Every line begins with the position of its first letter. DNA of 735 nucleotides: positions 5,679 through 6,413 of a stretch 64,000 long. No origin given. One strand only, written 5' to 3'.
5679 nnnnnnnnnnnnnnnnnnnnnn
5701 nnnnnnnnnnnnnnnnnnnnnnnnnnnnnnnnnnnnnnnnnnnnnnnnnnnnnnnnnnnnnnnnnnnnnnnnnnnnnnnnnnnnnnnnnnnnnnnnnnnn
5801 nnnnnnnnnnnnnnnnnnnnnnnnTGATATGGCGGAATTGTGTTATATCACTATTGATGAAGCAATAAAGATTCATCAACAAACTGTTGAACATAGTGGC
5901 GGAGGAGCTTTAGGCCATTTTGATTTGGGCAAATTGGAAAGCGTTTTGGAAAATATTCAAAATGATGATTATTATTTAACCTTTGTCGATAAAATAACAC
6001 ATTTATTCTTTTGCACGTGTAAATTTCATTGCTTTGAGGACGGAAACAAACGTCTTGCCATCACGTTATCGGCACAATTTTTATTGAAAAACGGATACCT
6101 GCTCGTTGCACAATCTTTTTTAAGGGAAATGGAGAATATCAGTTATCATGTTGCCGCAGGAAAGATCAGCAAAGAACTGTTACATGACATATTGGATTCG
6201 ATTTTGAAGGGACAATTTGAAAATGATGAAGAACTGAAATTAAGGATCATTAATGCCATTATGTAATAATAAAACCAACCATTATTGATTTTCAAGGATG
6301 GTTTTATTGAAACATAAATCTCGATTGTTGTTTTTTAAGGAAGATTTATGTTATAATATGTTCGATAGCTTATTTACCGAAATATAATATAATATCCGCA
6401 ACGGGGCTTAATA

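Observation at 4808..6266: Translationally coupled RhuM-like protein and Doc/Fic toxin form an atypical toxin-antitoxin-like module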

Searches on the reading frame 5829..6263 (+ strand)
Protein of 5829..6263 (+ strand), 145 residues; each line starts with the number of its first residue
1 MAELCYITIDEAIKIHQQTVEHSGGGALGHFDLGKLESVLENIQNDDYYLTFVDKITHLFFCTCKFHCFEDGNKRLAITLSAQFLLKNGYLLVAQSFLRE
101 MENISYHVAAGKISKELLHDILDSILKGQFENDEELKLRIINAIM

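Call 3: search_protein_families(library=pfam, proteins=[window:5829-6263:+], max_evalue=1)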
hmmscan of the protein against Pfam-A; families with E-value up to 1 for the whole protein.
window:5829-6263:+ (145 aa): 1 family
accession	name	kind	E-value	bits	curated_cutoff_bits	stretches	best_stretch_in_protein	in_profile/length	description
PF02661.23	Fic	-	9.9e-12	46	24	1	6-85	1-93/93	Fic/DOC family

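Call 4: search_protein_families(library=ncbifam, proteins=[window:5829-6263:+], max_evalue=1)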
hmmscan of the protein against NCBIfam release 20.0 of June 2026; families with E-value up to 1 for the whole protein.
window:5829-6263:+ (145 aa): 2 families
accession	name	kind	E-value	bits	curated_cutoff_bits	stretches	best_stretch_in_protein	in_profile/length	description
TIGR01550.1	DOC_P1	subfamily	5.4e-13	49.2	38.65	1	7-122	2-120/122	type II toxin-antitoxin system death-on-curing family toxin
NF045667.1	MTase_DVU1556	equivalog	0.041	13.3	155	1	40-109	68-135/213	DVU_1556 family methyltransferase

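Call 5: search_protein_families(library=padloc, proteins=[window:5829-6263:+], max_evalue=1)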
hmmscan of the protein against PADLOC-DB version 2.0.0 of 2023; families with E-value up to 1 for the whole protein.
window:5829-6263:+ (145 aa): 6 families
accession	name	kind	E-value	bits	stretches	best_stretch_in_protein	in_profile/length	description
PDLC04718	PDC-M59B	-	1.3e-39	133.9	1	3-144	4-144/159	-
PDLC04963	PDC-S23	-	4e-10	37.6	1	28-95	200-271/312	-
PDLC04965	PDC-S23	-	1.9e-09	35.4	1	26-93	215-286/327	-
PDLC04838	PDC-S04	-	2.5e-05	22.2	1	50-128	127-204/209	-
PDLC04848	PDC-S05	-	4.2e-05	21.2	1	49-92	206-249/291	-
PDLC04964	PDC-S23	-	5.6e-05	20.5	1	36-94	228-290/331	-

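Call 6: search_protein_families(library=phrogs, proteins=[window:5829-6263:+], max_evalue=0.1)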
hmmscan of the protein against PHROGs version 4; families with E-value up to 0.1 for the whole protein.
window:5829-6263:+ (145 aa): 6 families
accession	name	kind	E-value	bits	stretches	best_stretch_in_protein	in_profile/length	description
phrog_577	-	moron, auxiliary metabolic gene and host takeover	5.4e-16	59.6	1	6-124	4-122/128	Doc-like toxin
phrog_26655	-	unknown function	3.3e-10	41.2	1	7-122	79-198/216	-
phrog_18015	-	unknown function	8.5e-08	33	1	43-122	47-125/244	-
phrog_11900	-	unknown function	0.0015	19.1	1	37-92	130-182/230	-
phrog_12747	-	unknown function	0.0078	16.8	1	52-120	123-191/211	-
phrog_13548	-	unknown function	0.016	15.2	1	34-93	174-228/379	-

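Call 8: search_solved_structures(query=window:5829-6263:+, max_evalue=1, show_alignments=3)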
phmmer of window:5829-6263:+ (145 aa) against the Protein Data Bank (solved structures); distinct sequences matched with E-value up to 1: 7.
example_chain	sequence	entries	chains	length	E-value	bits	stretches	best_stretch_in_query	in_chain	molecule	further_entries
3k33_A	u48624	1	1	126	5.2e-07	33.3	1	6-122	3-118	Death on curing protein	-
3dd7_A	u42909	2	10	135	4.2e-06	30.4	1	6-123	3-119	Death on curing protein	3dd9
3kh2_A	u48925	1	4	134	6.2e-06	29.8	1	6-124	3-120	Death on curing protein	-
9vzc_A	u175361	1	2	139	0.006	20.1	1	23-92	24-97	Death-on-curing family protein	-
6ft5_A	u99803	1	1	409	0.015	18.8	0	15-50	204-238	alphaRep A3_A3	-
3cuc_A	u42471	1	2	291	0.41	14.2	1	42-93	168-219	Protein of unknown function with a Fic domain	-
6fsq_A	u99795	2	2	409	0.5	13.9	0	15-48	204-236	alphaRep A3_bGFPD | A3_bGFPD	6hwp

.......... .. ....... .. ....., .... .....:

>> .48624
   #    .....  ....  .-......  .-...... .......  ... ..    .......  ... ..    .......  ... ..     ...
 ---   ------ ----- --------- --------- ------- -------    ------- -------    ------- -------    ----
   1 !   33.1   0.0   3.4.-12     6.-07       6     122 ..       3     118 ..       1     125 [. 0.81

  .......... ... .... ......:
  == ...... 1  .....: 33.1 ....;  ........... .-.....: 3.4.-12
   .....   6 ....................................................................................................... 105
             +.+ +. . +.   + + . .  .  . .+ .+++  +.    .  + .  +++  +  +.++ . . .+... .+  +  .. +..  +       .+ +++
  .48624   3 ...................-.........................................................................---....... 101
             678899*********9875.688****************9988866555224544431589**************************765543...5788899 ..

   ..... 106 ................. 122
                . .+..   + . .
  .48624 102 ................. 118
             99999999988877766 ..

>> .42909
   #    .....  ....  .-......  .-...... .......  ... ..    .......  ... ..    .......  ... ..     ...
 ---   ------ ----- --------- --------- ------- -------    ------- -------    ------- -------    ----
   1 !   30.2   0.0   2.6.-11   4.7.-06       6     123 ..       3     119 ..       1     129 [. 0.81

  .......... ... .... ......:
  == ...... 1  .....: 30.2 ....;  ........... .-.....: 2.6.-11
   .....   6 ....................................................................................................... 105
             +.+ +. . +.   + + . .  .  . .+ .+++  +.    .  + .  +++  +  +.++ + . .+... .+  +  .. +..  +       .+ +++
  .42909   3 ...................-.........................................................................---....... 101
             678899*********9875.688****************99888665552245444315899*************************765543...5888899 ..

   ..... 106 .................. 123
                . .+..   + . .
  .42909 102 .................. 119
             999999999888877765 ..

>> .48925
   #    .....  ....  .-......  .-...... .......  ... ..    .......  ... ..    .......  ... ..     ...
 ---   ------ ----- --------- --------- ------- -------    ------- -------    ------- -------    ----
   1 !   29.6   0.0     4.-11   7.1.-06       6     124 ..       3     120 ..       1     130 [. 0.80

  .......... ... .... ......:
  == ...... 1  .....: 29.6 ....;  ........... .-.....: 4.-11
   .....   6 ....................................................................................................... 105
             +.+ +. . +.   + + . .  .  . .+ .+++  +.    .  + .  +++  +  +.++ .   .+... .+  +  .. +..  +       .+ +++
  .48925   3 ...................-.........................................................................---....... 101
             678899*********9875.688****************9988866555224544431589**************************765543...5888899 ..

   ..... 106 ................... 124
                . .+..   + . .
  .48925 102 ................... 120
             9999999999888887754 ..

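Call 66: find_related_loci(query=window:5829-6263:+, collection=viral_contigs, flank=5000)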
Query window:5829-6263:+ (145 aa) in viral_contigs; peptide patterns used: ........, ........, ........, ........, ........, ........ (x = any residue, [..] = any of these).
10 stretches matched a pattern; 4 encode a relative of the query (tblastn E <= 1e-3); 4 distinct loci.
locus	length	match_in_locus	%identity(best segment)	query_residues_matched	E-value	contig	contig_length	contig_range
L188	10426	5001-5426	71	4-145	7e-68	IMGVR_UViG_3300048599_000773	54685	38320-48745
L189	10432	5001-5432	64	1-144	4e-61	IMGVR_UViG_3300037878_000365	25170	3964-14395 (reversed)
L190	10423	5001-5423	60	3-144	1e-52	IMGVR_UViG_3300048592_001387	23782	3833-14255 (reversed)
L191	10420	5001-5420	53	4-143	1e-47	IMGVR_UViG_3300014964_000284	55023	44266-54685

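Call 67: find_homologous_proteins(query=window:5829-6263:+)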
Query window:5829-6263:+ (145 aa): 4902 proteins with E <= 0.001 among 4940 candidates; the best 120 are listed.
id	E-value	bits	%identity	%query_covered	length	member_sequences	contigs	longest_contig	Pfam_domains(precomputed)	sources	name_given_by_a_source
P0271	1.4e-89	315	99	100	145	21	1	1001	PF02661.24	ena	-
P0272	2.1e-78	279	87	100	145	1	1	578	PF02661.24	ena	-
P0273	2.2e-77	276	84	100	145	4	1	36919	PF02661.24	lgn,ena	-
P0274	3.8e-77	275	83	100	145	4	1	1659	PF02661.24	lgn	-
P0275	5.0e-77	275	83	100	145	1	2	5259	PF02661.24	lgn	-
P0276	9.1e-77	274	83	100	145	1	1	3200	PF02661.24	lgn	-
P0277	1.2e-76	274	83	100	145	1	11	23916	PF02661.24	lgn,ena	-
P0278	2.2e-76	273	82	100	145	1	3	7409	PF02661.24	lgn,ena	-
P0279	2.7e-76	272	83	100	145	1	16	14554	PF02661.24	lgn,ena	-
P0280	3.3e-76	272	88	100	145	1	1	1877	PF02661.24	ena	-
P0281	4.0e-76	272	82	100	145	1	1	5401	PF02661.24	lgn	-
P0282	5.8e-76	271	84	99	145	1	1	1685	PF02661.24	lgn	-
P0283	7.1e-76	271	83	100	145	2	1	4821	PF02661.24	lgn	-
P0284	7.8e-76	271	83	100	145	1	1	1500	PF02661.24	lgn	-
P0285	7.8e-76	271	82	100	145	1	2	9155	PF02661.24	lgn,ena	-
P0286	1.0e-75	271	82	100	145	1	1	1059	PF02661.24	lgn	-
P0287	1.1e-75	270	82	100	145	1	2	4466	PF02661.24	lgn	-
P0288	1.2e-75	270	82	100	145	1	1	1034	PF02661.24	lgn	-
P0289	1.4e-75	270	82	100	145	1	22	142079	PF02661.24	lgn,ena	-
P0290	1.5e-75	270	83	100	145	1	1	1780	PF02661.24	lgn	-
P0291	2.0e-75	270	82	100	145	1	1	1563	PF02661.24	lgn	-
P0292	2.0e-75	270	81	100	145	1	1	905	PF02661.24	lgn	-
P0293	2.3e-75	269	83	100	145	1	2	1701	PF02661.24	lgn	-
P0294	2.7e-75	269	82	100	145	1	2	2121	PF02661.24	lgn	-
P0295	4.0e-75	269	83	100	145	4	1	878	PF02661.24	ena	-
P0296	5.2e-75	268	81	100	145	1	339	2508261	PF02661.24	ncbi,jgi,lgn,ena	jgi:death-on-curing protein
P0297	5.5e-75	268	81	100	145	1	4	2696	PF02661.24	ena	-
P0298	6.1e-75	268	82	100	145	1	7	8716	PF02661.24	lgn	-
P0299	7.7e-75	268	81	100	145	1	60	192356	PF02661.24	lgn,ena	-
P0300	8.9e-75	267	81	100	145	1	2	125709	PF02661.24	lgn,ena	-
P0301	9.2e-75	267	81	100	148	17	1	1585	PF02661.24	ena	-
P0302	1.3e-74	267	81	100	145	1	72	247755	PF02661.24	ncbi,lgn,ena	-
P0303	1.6e-74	267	81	100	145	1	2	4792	PF02661.24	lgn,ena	-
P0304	1.6e-74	267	81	100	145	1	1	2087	PF02661.24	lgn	-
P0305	1.8e-74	267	81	100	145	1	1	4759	PF02661.24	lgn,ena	-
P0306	1.9e-74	266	81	100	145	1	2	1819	PF02661.24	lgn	-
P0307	2.0e-74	266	81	100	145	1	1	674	PF02661.24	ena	-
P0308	2.1e-74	266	81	100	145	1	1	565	PF02661.24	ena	-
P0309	2.1e-74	266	80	100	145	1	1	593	PF02661.24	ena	-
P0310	4.2e-74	265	80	100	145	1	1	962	PF02661.24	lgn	-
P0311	4.2e-74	265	81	100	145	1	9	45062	PF02661.24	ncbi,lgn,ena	-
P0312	5.2e-74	265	83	100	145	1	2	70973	PF02661.24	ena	-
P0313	5.8e-74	265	81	100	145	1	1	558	PF02661.24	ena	-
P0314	6.3e-74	265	81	100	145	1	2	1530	PF02661.24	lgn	-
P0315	7.5e-74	264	80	100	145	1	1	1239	PF02661.24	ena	-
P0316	7.8e-74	264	80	100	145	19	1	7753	PF02661.24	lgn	-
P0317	8.2e-74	264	79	100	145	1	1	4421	PF02661.24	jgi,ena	-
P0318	8.2e-74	264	81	100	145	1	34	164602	PF02661.24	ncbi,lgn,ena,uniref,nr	ncbi:Fic family protein [Peptoniphilus sp. HMSC062D09]|uniref:Fic family protein n=1 Tax=Peptoniphil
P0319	1.2e-73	264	80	100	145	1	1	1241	PF02661.24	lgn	-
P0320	1.2e-73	264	81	100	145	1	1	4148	PF02661.24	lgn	-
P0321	1.3e-73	264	82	100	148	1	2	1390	PF02661.24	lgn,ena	-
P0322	8.7e-73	261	80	100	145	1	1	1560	PF02661.24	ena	-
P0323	2.7e-72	259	79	100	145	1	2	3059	PF02661.24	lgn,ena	-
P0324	3.1e-72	259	81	96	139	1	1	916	PF02661.24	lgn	-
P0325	1.2e-71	257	77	100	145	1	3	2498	PF02661.24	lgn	-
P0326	4.9e-71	255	76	100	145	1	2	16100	PF02661.24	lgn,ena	-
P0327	5.7e-71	255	80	99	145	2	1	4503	PF02661.24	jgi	-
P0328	6.4e-71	255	77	100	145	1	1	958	PF02661.24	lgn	-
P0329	6.8e-71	255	78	100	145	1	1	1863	PF02661.24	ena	-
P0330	1.1e-70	254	75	100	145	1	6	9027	PF02661.24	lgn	-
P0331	4.2e-70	252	77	100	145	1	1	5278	PF02661.24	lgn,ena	-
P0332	4.7e-70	252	76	100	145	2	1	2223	PF02661.24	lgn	-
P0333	8.8e-70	251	77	100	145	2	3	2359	PF02661.24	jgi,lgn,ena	-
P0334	8.8e-70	251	77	100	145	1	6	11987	PF02661.24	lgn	-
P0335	1.0e-69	251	77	100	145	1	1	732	PF02661.24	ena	-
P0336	1.0e-69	251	77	100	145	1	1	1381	PF02661.24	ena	-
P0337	1.7e-69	250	78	100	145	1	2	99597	PF02661.24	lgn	-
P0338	2.2e-69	250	75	100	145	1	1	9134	PF02661.24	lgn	-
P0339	4.9e-69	249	76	100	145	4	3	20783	PF02661.24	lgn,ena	-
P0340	1.1e-68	248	75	99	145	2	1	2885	PF02661.24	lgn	-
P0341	1.4e-68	247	78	99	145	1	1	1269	PF02661.24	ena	-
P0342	3.3e-68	246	75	100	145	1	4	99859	PF02661.24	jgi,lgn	-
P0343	1.6e-67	244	74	100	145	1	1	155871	PF02661.24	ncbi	-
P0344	1.7e-67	244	74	100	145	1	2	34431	PF02661.24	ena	-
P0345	5.1e-67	242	77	100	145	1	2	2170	PF02661.24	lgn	-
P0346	9.2e-67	242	74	99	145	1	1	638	PF02661.24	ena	-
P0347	1.1e-66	241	76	99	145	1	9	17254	PF02661.24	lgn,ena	-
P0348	1.1e-66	241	75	100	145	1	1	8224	PF02661.24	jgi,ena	-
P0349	1.5e-66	241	73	99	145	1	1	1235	PF02661.24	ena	-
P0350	1.7e-66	241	74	100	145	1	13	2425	PF02661.24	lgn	-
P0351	4.7e-66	239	77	100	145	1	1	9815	PF02661.24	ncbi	-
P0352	5.1e-66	239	73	99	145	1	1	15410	PF02661.24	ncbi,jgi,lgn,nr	ncbi:MAG: type II toxin-antitoxin system death-on-curing family toxin [Clostridia bacterium]|jgi:dea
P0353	6.8e-66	239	71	99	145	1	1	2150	PF02661.24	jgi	-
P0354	7.0e-66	239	72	100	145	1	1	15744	PF02661.24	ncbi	ncbi:MAG: type II toxin-antitoxin system death-on-curing family toxin [Oscillospiraceae bacterium]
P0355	7.5e-66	239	74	100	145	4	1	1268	PF02661.24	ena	-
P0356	8.0e-66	238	71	99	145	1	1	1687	PF02661.24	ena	-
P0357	1.7e-65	237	72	100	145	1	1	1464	PF02661.24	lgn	-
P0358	1.8e-65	237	73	99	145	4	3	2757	PF02661.24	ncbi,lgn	-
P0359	2.3e-65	237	72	99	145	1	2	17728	PF02661.24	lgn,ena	-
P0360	3.0e-65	237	75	97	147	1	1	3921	PF02661.24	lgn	-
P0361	4.2e-65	236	74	100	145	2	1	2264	PF02661.24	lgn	-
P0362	5.0e-65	236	72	99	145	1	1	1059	PF02661.24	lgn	-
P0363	5.5e-65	236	70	100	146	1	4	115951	PF02661.24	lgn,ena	-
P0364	6.1e-65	236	72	99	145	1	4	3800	PF02661.24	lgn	-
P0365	8.1e-65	235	72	99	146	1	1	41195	PF02661.24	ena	-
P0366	2.6e-64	234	72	100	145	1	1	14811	PF02661.24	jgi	-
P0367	2.9e-64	233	69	99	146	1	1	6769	PF02661.24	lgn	-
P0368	5.6e-64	233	72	99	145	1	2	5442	PF02661.24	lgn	-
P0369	7.8e-64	232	68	99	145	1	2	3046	PF02661.24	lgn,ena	-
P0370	9.5e-64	232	72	99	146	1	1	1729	PF02661.24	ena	-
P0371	9.6e-64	232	72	99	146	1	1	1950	PF02661.24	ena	-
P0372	1.3e-63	231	71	99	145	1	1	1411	PF02661.24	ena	-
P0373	2.0e-63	231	72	99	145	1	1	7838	PF02661.24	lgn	-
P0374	2.3e-63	231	70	99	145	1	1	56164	PF02661.24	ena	-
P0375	2.7e-63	230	73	98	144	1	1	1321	PF02661.24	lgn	-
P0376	2.9e-63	230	74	99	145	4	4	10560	PF02661.24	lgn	-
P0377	4.9e-63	229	73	96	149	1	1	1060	PF02661.24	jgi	jgi:death-on-curing protein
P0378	6.5e-63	229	71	99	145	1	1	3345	PF02661.24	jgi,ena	-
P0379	8.6e-63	229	69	99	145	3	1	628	PF02661.24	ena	-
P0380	1.0e-62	228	71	99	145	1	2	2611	PF02661.24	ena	-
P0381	1.1e-62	228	70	100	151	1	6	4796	PF02661.24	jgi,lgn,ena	-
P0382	1.2e-62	228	71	99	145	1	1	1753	PF02661.24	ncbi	-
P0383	1.5e-62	228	70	100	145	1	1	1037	PF02661.24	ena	-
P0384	1.6e-62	228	73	96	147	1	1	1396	PF02661.24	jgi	jgi:death-on-curing protein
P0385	1.9e-62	228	71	99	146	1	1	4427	PF02661.24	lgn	-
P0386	1.9e-62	228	71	99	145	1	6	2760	PF02661.24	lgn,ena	-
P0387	1.9e-62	228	69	99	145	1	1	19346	PF02661.24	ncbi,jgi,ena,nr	ncbi:MAG: type II toxin-antitoxin system death-on-curing family toxin [Eubacteriales bacterium]|nr:t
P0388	2.8e-62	227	72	99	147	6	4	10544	PF02661.24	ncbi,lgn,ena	-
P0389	2.9e-62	227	70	99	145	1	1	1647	PF02661.24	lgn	-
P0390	2.9e-62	227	71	97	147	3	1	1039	PF02661.24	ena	-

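Call 68: find_encoding_contigs(protein=P0296, flank=6000, max_places=10)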
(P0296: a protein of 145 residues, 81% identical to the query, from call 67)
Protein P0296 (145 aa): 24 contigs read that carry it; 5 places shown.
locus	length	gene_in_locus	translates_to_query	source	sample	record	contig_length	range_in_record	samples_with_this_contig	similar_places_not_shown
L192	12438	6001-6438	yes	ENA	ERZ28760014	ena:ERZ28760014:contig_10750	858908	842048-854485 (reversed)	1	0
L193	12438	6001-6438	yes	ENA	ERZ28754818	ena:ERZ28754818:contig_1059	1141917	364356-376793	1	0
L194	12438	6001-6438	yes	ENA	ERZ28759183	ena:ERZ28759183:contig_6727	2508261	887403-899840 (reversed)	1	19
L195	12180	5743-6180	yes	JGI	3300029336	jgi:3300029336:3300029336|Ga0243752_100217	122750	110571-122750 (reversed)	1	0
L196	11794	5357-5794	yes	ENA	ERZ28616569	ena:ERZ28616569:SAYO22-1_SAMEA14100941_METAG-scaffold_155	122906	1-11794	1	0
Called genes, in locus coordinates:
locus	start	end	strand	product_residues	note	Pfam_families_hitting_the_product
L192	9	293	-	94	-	PF01527:HTH_Tnp_1, PF13384:HTH_23, PF13518:HTH_28 (weak)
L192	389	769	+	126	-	PF14198:TnpV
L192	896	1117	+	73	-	PF13443:HTH_26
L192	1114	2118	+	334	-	PF02086:MethyltransfD12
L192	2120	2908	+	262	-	PF01555:N6_N4_Mtase, PF01170:UPF0020 (weak), PF01555:N6_N4_Mtase (weak)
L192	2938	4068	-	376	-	-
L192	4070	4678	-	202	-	PF05315:ICEA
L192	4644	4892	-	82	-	PF13560:HTH_31, PF12844:HTH_19, PF01381:HTH_3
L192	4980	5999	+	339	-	-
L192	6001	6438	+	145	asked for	PF02661:Fic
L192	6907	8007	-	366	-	PF14657:Arm-DNA-bind_4, PF14659:Phage_int_SAM_3, PF00589:Phage_integrase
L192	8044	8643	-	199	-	PF01381:HTH_3, PF12844:HTH_19 (faint), PF13443:HTH_26, PF13560:HTH_31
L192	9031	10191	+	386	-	PF13481:AAA_25, PF13401:AAA_22 (weak)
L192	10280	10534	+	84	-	-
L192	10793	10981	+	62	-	-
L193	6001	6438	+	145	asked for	PF02661:Fic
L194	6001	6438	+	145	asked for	PF02661:Fic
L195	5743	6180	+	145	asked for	PF02661:Fic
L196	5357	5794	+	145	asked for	PF02661:Fic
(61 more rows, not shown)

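Call 93: find_encoding_contigs(protein=P0302, flank=3500, max_places=4)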
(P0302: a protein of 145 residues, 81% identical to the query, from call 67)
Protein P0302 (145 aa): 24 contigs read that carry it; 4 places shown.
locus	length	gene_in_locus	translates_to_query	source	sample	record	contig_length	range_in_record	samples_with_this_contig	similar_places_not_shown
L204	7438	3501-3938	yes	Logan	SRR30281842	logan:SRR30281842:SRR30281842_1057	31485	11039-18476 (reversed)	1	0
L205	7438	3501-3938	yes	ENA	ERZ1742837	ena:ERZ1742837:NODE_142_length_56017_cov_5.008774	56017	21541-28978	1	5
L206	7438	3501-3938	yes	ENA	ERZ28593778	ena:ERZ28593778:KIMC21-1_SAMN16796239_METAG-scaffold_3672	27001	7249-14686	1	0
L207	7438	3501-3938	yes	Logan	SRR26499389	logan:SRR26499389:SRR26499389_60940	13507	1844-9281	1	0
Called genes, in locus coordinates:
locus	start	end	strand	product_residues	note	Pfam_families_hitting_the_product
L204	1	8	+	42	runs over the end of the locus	-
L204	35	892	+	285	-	PF04556:DpnII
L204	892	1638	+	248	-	PF01555:N6_N4_Mtase, PF03602:Cons_hypoth95 (faint), PF01170:UPF0020 (weak), PF13847:Methyltransf_31 (weak), PF08241:Methyltransf_11 (faint), PF13649:Methyltransf_25 (weak), PF01555:N6_N4_Mtase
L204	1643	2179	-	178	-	-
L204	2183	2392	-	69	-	PF13560:HTH_31, PF12844:HTH_19, PF01381:HTH_3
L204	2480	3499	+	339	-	-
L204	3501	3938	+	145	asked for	PF02661:Fic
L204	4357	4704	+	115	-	-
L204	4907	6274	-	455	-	PF00990:GGDEF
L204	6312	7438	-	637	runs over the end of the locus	PF00563:EAL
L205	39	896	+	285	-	PF04556:DpnII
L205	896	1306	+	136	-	PF01555:N6_N4_Mtase, PF13847:Methyltransf_31 (weak), PF08241:Methyltransf_11 (weak), PF13649:Methyltransf_25 (weak)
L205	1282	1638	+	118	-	PF01555:N6_N4_Mtase (weak)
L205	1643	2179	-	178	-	-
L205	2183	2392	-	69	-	PF13560:HTH_31 (weak), PF12844:HTH_19 (weak), PF01381:HTH_3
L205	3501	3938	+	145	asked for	PF02661:Fic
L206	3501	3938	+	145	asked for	PF02661:Fic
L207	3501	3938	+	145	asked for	PF02661:Fic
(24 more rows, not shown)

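Call 94: find_encoding_contigs(protein=P0363, flank=3500, max_places=4)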
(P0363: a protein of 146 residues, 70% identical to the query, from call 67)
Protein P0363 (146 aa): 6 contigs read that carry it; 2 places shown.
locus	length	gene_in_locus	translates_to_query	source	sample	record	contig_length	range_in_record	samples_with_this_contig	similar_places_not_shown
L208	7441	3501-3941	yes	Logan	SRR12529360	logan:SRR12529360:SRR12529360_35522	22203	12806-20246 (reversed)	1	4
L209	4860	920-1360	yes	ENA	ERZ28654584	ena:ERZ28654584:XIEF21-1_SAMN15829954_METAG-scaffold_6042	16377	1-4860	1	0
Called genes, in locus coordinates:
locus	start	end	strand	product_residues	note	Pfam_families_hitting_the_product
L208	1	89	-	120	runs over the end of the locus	-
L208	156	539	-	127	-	-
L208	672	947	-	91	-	-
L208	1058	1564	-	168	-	PF07275:ArdA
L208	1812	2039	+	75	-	PF13443:HTH_26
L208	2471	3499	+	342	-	-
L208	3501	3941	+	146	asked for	PF02661:Fic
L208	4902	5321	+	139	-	-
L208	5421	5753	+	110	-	-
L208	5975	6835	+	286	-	-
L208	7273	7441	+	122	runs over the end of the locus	-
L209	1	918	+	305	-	?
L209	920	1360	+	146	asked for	PF02661:Fic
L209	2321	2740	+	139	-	-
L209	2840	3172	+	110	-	-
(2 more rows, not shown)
